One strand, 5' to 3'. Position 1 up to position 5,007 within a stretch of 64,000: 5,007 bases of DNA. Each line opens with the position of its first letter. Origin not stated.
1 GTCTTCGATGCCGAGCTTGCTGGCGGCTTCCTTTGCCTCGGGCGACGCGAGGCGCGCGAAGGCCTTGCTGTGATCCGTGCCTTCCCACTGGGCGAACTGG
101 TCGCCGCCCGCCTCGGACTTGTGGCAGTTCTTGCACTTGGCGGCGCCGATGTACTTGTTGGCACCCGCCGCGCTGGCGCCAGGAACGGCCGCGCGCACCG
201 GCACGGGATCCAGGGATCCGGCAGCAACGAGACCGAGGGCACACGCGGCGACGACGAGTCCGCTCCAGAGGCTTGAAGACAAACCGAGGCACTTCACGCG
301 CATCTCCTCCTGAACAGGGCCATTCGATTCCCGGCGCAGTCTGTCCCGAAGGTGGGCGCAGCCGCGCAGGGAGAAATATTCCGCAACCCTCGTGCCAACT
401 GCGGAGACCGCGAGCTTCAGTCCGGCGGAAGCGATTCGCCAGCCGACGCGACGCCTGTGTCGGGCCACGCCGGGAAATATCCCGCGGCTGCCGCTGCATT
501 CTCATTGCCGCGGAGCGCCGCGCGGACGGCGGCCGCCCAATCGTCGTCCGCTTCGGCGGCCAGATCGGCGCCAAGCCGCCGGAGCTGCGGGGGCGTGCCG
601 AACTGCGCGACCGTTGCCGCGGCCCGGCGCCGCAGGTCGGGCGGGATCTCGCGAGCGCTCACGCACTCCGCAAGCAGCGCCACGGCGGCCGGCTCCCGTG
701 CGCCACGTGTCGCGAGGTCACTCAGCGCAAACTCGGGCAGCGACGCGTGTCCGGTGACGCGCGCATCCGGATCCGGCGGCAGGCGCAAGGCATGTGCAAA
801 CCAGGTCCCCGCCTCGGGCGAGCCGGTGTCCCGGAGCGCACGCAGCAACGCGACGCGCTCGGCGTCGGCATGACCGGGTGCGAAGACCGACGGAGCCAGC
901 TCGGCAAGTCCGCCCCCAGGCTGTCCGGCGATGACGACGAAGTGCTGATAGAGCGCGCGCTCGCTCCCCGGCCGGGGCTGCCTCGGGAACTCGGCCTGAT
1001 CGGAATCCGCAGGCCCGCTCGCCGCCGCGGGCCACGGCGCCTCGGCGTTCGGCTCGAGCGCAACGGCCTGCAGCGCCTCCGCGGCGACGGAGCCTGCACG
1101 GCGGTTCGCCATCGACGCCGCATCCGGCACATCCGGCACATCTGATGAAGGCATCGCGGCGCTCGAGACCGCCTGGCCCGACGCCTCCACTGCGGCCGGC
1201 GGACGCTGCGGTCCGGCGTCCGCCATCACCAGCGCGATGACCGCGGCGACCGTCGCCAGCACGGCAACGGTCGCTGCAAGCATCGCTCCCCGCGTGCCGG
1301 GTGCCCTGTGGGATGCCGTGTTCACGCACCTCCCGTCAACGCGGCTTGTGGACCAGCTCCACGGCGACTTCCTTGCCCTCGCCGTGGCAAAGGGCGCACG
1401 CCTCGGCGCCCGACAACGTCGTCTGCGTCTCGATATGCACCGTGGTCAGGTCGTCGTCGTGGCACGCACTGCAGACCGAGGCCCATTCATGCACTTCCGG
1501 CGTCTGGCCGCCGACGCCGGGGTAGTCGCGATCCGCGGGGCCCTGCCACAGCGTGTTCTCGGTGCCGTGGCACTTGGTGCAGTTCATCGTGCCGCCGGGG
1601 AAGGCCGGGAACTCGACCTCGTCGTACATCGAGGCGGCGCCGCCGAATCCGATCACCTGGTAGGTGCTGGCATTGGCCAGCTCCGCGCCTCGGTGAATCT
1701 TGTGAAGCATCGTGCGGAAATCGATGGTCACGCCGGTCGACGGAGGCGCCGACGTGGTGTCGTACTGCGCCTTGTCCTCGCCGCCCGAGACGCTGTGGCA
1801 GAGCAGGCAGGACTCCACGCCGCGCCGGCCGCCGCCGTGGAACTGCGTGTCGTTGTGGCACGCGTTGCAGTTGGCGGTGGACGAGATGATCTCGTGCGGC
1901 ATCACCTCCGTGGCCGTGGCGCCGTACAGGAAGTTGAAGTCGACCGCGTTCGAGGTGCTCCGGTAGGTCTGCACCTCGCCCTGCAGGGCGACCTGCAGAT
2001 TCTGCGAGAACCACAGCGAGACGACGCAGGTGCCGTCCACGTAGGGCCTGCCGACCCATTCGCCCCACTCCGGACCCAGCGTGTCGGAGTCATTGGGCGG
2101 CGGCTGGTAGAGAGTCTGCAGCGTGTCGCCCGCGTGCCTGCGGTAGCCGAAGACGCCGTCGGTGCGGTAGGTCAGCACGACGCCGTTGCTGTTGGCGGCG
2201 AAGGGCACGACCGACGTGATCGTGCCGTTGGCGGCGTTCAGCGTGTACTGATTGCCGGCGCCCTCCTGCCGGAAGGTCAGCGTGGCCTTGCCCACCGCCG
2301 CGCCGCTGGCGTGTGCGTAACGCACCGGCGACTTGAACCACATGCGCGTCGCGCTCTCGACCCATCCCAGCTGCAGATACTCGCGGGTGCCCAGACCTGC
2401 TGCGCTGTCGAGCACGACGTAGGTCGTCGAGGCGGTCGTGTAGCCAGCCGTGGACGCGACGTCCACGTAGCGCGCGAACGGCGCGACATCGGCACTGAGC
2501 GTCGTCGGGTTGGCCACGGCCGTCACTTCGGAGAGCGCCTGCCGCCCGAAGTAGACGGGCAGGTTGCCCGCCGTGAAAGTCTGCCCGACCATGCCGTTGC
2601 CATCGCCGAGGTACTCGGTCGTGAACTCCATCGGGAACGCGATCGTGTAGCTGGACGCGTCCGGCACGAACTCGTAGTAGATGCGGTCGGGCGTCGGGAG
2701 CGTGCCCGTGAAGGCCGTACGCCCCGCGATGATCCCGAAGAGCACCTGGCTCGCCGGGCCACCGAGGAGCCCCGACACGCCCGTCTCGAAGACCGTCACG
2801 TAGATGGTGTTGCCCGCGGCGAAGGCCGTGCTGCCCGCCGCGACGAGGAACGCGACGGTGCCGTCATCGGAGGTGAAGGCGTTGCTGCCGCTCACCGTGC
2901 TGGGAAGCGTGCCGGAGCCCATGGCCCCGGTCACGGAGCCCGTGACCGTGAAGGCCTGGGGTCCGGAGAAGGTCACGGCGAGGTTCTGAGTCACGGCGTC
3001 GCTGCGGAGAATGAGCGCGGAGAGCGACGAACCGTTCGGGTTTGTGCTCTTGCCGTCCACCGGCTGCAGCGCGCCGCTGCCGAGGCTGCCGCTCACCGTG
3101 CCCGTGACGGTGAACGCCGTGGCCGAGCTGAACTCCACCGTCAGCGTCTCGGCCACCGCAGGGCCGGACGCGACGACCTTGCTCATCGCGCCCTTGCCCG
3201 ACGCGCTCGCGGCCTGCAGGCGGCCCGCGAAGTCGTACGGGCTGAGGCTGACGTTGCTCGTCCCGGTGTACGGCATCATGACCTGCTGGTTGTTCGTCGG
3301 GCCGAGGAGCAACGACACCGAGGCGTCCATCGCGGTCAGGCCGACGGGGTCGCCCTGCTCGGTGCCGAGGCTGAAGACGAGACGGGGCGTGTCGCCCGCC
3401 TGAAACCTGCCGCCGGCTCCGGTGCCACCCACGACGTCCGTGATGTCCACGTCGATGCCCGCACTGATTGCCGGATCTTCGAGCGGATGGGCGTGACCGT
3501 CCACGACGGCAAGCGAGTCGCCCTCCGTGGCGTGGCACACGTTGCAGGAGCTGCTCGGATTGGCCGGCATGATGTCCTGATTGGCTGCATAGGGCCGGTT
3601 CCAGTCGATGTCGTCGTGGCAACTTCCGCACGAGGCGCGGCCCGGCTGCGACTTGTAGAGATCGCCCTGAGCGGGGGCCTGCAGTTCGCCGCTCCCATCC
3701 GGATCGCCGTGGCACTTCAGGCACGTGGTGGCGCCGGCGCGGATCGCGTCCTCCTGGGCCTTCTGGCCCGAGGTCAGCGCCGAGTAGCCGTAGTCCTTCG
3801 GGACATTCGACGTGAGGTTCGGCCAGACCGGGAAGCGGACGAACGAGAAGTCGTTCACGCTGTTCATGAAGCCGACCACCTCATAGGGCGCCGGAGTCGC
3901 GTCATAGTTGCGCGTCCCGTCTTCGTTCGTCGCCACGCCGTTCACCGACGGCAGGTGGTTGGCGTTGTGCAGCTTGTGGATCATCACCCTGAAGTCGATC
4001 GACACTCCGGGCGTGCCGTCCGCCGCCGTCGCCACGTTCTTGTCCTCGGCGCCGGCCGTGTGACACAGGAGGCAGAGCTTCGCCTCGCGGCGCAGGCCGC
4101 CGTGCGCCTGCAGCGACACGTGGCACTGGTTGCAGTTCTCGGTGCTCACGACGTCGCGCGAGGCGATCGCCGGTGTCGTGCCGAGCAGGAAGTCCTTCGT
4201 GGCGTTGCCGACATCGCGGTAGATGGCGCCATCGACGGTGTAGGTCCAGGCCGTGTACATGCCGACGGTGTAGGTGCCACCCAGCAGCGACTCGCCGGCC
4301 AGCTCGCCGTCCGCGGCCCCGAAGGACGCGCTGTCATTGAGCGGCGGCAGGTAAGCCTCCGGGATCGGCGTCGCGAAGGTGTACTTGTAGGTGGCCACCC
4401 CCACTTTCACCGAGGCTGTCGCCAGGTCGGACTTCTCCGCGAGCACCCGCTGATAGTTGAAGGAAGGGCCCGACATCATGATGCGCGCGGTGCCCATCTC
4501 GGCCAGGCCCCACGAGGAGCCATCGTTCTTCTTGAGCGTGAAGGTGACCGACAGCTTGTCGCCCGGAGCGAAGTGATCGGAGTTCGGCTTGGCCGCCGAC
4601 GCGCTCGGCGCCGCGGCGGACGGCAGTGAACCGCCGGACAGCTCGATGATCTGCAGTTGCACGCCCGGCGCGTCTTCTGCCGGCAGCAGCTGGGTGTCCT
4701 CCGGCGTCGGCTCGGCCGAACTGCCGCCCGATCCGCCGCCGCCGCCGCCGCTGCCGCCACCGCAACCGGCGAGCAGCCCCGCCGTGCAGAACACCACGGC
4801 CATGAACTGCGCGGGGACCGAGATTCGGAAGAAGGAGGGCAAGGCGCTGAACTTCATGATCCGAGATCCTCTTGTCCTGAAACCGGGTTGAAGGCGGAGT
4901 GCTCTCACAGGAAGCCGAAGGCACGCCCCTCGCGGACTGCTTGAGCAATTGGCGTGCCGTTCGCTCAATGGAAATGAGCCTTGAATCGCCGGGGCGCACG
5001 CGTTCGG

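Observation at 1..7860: Hybrid porin-cytochrome electron conduit in a probable planctomycete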

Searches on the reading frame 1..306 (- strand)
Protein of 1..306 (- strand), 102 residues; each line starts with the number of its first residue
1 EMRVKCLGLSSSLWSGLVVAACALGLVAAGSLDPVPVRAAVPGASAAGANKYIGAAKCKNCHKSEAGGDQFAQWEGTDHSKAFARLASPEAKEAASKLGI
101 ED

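Call 5: search_protein_families(library=pfam, proteins=[window:1-306:-], max_evalue=1)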
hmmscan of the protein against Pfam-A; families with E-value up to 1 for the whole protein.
window:1-306:- (102 aa): 3 families
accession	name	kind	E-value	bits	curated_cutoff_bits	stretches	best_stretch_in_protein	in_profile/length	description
PF13435.11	Cytochrome_C554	-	5.3e-05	24.5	20.8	1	57-98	1-37/84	Cytochrome c554 and c-prime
PF00034.26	Cytochrom_C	-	0.074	14.8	21.3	1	51-93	7-44/90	Cytochrome c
PF09124.16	Endonuc-dimeris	-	0.1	13.2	22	1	78-101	8-31/54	T4 recombination endonuclease VII, dimerisation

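Call 6: search_protein_families(library=ncbifam, proteins=[window:1-306:-], max_evalue=1)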
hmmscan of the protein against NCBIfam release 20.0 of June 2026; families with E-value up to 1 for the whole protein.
window:1-306:- (102 aa): 3 families
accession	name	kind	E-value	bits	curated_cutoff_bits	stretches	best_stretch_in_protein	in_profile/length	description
NF043010.1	Cyt554_Nsmonas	equivalog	1.4e-06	27.9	400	1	40-99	17-70/238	cytochrome c-550 CycA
NF041198.1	UshA_like_PCGU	equivalog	7.1e-06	24.9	275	1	47-88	400-436/519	UshA-like (seleno)protein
NF041729.1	PA1414_fam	equivalog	0.0017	17.9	28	1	21-39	13-31/43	PA1414 family protein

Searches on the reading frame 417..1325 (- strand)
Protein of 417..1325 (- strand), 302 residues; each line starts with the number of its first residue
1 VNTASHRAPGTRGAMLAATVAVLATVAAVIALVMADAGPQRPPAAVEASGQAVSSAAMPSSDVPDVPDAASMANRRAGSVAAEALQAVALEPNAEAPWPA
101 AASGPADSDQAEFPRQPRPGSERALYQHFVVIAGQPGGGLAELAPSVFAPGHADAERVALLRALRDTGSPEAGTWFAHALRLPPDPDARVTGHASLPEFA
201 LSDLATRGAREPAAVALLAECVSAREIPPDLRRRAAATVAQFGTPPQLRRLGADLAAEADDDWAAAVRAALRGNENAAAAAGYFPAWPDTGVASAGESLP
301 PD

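Call 5: search_protein_families(library=pfam, proteins=[window:417-1325:-], max_evalue=1)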
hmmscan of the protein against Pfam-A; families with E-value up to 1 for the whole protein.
window:417-1325:- (302 aa): 0 families

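Call 6: search_protein_families(library=ncbifam, proteins=[window:417-1325:-], max_evalue=1)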
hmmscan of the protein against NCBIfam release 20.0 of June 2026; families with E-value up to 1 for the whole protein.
window:417-1325:- (302 aa): 0 families

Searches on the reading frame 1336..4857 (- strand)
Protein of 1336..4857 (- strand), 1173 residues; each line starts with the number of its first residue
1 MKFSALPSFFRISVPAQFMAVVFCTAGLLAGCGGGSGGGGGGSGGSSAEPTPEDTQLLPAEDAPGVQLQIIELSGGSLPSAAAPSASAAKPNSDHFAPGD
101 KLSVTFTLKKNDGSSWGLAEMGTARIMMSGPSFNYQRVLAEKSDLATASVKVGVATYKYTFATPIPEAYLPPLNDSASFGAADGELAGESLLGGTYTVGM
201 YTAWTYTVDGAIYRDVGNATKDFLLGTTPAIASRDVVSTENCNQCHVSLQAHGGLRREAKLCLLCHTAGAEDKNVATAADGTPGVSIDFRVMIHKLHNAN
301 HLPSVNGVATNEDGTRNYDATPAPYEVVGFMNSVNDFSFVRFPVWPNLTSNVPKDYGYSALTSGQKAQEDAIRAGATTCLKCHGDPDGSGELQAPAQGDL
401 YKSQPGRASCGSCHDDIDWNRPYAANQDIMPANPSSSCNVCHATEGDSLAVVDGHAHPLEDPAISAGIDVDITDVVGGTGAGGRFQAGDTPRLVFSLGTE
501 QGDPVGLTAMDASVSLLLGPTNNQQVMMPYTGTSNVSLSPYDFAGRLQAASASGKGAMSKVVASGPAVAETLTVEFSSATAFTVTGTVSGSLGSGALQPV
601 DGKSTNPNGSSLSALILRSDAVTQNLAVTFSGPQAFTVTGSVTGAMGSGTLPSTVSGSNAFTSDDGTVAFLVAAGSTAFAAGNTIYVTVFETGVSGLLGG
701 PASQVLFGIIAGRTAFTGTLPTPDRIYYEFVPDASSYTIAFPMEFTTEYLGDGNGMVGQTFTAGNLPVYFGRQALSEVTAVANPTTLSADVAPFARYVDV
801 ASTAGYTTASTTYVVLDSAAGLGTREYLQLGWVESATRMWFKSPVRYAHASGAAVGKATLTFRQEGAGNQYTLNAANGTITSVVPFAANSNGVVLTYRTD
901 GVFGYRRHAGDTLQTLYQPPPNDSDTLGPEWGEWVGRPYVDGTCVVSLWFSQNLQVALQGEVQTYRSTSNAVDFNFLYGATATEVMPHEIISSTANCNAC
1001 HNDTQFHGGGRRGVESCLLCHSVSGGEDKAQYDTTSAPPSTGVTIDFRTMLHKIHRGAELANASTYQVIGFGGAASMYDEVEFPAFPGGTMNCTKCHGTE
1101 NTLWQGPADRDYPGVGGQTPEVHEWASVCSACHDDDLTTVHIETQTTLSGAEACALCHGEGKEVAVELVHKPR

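Call 5: search_protein_families(library=pfam, proteins=[window:1336-4857:-], max_evalue=1)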
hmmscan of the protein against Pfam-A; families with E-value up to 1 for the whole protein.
window:1336-4857:- (1173 aa): 4 families
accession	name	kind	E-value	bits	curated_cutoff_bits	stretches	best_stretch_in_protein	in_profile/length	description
PF22113.1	Mtrc-MtrF_II-IV_dom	-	3.6e-43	147.5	30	2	993-1171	5-176/176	Outer membrane cytochrome MtrC/MtrF-like, domains II/IV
PF14522.11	Cytochrome_C7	-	1.5e-13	50.8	24.8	4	1090-1158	13-66/67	Cytochrome c7 and related cytochrome c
PF14537.11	Cytochrom_c3_2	-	1.4e-08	35.5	25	3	369-442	19-78/79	Cytochrome c3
PF09699.15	Paired_CXXCH_1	-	0.0063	16.6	20.6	2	378-416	8-38/41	Doubled CXXCH motif (Paired_CXXCH_1)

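Call 6: search_protein_families(library=ncbifam, proteins=[window:1336-4857:-], max_evalue=1)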
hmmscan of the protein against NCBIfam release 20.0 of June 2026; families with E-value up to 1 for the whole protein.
window:1336-4857:- (1173 aa): 3 families
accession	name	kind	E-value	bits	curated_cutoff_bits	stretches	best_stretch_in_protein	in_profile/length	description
TIGR03507.1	decahem_SO1788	subfamily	2e-75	254.6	209.3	2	142-587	78-435/672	OmcA/MtrC family decaheme c-type cytochrome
TIGR03508.1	decahem_SO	subfamily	1.4e-05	24.7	192.2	2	1090-1162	34-105/258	DmsE family decaheme c-type cytochrome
NF045713.1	CxxCH_16_HmcA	equivalog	0.0016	17.2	400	2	995-1167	112-261/541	sulfate respiration complex hexadecaheme cytochrome HmcA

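Call 17: search_solved_structures(query=window:1336-4857:-, max_evalue=0.01)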
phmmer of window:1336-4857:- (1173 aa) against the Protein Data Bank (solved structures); distinct sequences matched with E-value up to 0.01: 1.
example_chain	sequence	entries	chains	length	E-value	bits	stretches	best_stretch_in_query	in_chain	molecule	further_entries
3pmq_A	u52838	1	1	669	3.3e-08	35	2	985-1170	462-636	Decaheme cytochrome c MtrF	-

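Call 81: search_solved_structures(query=A4, max_evalue=0.01)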
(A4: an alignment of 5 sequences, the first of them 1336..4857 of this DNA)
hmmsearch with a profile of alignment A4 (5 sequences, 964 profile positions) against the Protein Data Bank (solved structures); distinct sequences matched with E-value up to 0.01: 1.
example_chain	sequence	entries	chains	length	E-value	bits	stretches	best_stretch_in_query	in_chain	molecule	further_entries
3pmq_A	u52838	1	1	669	7.6e-24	86.9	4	879-962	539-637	Decaheme cytochrome c MtrF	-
